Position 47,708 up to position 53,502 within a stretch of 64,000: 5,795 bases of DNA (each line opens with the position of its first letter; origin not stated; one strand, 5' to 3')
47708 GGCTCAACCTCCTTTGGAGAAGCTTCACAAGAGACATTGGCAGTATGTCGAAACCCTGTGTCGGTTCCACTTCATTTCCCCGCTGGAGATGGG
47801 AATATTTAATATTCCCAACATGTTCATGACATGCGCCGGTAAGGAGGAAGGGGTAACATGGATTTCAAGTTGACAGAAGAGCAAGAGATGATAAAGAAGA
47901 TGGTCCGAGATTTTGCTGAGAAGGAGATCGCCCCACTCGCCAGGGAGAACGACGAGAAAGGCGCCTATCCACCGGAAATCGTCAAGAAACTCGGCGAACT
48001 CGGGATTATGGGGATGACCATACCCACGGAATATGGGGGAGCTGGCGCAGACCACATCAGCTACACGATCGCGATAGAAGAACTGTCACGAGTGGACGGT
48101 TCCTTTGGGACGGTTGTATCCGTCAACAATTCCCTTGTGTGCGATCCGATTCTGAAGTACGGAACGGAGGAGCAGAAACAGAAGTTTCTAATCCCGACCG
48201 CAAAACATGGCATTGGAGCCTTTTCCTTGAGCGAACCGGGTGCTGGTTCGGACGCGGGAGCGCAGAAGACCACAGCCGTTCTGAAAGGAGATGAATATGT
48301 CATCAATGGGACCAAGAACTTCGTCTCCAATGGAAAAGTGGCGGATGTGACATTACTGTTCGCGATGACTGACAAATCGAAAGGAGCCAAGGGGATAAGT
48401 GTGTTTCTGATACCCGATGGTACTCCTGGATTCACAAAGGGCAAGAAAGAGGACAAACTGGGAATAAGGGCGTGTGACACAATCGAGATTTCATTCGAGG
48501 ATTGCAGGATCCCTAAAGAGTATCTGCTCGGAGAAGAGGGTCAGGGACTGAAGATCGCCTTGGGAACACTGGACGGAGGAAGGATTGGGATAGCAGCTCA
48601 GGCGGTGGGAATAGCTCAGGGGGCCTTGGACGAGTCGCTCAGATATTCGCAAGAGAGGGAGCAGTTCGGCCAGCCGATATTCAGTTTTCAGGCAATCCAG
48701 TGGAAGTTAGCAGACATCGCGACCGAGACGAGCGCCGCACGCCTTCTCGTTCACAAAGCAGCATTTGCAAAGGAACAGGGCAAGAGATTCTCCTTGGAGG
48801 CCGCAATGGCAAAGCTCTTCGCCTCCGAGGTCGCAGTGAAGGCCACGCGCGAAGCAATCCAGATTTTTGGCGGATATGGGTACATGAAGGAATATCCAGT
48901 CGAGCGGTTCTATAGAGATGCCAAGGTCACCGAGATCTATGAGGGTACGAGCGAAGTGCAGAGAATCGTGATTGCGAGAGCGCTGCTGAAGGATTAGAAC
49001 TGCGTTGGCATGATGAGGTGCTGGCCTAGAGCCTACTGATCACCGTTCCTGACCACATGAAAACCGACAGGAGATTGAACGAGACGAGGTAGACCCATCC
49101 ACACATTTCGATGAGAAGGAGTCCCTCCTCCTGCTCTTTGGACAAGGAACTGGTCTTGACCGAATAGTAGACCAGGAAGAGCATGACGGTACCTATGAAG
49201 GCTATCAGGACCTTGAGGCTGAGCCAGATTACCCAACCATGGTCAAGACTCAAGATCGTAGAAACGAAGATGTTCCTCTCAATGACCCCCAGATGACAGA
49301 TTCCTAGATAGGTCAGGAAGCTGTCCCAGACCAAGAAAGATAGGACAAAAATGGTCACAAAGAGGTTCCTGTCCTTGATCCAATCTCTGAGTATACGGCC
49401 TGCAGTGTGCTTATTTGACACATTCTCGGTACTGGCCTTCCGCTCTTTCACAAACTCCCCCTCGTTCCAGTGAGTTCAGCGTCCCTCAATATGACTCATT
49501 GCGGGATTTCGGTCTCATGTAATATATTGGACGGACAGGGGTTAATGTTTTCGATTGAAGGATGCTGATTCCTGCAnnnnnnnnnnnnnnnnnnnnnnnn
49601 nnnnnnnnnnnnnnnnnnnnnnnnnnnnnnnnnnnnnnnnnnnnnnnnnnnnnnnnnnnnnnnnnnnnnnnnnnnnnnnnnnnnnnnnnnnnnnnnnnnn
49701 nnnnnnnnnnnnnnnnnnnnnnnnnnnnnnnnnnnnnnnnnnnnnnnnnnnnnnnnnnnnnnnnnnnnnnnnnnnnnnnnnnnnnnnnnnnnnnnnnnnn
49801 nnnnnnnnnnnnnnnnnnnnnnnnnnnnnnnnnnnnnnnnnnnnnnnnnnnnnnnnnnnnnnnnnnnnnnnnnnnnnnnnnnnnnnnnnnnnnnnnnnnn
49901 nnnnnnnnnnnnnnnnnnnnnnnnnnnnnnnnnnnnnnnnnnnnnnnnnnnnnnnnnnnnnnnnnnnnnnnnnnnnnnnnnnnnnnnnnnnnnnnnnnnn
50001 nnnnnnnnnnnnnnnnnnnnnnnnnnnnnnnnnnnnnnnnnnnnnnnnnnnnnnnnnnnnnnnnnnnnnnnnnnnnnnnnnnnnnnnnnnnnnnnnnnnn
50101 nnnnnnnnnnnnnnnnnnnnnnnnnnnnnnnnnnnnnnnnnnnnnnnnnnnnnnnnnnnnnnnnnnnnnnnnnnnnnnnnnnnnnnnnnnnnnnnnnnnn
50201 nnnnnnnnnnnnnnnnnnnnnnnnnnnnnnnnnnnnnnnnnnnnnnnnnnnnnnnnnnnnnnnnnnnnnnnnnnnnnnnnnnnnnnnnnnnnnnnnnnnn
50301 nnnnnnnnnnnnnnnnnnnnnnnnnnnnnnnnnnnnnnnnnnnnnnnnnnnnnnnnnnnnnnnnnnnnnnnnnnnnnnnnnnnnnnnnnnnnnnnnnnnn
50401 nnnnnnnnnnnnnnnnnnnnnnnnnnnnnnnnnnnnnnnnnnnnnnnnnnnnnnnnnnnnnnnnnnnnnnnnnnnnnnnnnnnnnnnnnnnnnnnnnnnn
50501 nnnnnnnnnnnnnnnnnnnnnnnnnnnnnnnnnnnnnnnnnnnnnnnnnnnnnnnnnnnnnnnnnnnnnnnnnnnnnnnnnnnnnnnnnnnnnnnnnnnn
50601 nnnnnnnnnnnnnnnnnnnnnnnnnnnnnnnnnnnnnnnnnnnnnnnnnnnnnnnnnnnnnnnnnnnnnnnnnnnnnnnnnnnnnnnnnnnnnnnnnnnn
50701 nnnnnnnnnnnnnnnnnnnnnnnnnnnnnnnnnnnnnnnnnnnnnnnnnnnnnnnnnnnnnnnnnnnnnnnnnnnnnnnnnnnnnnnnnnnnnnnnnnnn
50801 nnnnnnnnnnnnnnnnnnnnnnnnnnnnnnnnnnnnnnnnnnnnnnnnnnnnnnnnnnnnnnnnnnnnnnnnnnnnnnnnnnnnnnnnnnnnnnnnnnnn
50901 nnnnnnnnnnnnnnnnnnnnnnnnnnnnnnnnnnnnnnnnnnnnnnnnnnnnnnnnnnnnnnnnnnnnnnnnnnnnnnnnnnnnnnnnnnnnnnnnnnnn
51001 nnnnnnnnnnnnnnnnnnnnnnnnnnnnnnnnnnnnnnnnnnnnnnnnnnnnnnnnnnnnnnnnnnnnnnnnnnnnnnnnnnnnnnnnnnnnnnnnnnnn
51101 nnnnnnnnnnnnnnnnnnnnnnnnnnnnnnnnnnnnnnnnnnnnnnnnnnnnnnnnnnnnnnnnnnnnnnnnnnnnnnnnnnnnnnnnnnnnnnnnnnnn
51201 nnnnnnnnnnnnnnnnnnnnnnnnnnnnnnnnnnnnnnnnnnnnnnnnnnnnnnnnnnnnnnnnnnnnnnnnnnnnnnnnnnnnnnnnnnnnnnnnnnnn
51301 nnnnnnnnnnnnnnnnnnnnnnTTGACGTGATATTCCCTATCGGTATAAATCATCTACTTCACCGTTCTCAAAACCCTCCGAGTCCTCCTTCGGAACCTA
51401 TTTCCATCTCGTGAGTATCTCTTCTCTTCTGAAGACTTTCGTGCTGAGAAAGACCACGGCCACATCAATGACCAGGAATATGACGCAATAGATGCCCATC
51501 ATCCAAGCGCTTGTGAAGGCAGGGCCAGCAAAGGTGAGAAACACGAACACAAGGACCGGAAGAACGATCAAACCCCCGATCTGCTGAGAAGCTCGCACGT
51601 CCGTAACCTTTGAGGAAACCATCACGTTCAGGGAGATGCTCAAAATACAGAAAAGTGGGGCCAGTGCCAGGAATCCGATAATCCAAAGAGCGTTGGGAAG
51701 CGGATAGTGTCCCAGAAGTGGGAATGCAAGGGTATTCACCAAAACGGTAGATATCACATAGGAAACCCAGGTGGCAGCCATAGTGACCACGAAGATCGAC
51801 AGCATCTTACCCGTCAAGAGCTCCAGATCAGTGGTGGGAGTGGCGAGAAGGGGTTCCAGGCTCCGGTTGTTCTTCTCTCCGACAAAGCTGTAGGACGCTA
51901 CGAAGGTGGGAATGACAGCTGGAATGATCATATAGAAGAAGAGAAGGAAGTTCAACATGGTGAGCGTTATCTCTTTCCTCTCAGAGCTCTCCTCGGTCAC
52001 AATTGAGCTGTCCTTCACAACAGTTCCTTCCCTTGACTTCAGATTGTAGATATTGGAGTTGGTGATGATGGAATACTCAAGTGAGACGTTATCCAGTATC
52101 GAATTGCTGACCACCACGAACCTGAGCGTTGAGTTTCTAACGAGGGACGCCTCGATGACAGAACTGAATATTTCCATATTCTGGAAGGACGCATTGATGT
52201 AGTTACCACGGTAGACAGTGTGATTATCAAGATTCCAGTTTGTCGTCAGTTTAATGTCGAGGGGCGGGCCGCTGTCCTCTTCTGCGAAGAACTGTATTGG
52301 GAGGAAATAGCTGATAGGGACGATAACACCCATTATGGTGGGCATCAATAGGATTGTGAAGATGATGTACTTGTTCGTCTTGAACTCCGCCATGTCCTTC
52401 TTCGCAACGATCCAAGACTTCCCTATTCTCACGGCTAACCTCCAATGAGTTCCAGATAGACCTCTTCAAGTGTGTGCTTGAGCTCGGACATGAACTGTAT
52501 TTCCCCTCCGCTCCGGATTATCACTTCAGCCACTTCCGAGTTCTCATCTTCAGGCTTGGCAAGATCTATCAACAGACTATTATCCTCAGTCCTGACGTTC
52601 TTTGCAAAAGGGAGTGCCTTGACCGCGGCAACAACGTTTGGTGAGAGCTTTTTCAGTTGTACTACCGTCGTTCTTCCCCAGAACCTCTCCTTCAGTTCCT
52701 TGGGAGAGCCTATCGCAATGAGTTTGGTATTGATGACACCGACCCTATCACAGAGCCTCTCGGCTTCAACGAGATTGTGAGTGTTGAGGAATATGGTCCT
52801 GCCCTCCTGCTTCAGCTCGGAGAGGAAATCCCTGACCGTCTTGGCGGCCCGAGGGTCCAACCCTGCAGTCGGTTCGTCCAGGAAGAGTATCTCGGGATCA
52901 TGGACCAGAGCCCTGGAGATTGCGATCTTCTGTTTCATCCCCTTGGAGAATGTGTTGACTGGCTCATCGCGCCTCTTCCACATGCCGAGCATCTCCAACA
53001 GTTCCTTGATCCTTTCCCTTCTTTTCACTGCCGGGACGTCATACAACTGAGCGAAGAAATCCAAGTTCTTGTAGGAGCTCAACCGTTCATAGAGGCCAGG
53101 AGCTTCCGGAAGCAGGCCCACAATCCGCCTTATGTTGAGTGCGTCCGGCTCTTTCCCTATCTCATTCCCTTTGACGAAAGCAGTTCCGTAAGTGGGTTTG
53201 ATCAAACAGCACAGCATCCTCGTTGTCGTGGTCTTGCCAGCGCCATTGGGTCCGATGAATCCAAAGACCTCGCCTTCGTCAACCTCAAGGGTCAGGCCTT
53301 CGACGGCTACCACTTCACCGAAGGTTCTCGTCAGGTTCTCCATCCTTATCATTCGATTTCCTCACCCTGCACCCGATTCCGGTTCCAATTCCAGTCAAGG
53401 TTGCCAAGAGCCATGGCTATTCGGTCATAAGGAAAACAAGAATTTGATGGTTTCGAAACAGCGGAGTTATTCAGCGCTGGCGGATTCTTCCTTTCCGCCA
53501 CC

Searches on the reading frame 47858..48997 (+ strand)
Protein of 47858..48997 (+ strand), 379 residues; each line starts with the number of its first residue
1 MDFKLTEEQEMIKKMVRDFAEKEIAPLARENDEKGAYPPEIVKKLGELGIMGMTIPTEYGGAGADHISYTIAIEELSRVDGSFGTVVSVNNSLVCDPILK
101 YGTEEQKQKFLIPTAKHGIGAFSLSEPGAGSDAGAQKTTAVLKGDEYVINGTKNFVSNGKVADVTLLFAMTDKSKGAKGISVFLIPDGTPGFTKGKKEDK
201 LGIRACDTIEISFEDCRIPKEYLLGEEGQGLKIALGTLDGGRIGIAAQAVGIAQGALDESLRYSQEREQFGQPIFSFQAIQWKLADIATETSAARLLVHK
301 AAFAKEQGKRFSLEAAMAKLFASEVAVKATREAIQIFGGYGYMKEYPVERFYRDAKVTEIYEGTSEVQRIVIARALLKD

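Call 13: search_protein_families(library=pfam, proteins=[window:47858-48997:+], max_evalue=0.001)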
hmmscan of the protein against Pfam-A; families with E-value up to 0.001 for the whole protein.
window:47858-48997:+ (379 aa): 5 families
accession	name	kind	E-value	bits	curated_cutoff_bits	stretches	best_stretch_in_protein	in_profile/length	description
PF00441.29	Acyl-CoA_dh_1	-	4.8e-56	189.5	22.4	1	228-377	1-150/150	Acyl-CoA dehydrogenase, C-terminal domain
PF02771.21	Acyl-CoA_dh_N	-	2.4e-43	147.5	22.9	1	6-116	1-111/113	Acyl-CoA dehydrogenase, N-terminal domain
PF08028.16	Acyl-CoA_dh_2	-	1.6e-28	100.1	22.7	1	243-365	1-133/134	Acyl-CoA dehydrogenase, C-terminal domain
PF02770.24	Acyl-CoA_dh_M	-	3.5e-27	94.9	33.3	1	121-216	1-97/97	Acyl-CoA dehydrogenase, middle domain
PF22924.1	ACOX_C_alpha1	-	1.1e-08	35.4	27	1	236-377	2-169/169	Acyl-CoA oxidase, C-alpha1 domain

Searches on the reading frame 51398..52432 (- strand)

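Call 13: search_protein_families(library=pfam, proteins=[window:51398-52432:-], max_evalue=0.001)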
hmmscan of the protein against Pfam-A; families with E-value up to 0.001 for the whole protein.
window:51398-52432:- (344 aa): 4 families
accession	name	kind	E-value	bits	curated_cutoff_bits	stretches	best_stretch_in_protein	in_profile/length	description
PF12679.13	ABC2_membrane_2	-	1.7e-17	64.1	27.2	1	7-295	1-198/283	ABC-2 family transporter protein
PF12698.13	ABC2_membrane_3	-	1e-11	45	31.6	1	69-306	75-295/347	ABC-2 family transporter protein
PF12730.13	ABC2_membrane_4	-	2.4e-06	28.1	27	1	159-271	49-160/179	ABC-2 family transporter protein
PF23894.2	LD_SV2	-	0.00022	22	29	1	62-135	11-84/92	SV2A/B/C luminal domain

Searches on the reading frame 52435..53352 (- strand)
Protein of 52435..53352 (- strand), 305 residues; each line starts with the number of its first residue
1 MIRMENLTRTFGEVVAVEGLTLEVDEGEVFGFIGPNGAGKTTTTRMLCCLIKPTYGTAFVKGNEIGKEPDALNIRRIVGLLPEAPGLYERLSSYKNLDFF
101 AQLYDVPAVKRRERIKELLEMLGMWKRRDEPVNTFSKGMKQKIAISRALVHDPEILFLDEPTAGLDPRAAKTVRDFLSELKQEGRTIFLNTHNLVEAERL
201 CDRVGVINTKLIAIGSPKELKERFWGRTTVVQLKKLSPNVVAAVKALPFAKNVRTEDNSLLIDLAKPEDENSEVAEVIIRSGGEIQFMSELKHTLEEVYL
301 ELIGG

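Call 13: search_protein_families(library=pfam, proteins=[window:52435-53352:-], max_evalue=0.001)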
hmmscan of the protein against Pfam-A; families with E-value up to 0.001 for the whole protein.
window:52435-53352:- (305 aa): 3 families
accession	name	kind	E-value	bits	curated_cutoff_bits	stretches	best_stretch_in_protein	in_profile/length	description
PF00005.33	ABC_tran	-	6.5e-30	105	25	1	18-163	2-137/137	ABC transporter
PF13304.12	AAA_21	-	7.7e-16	59.5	27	1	106-195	208-301/304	AAA domain, putative AbiEii toxin, Type IV TA system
PF13732.12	DrrA1-3_C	-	4.2e-07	31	27.4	1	215-302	1-80/81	ATP-binding protein DrrA1-3-like, C-terminal domain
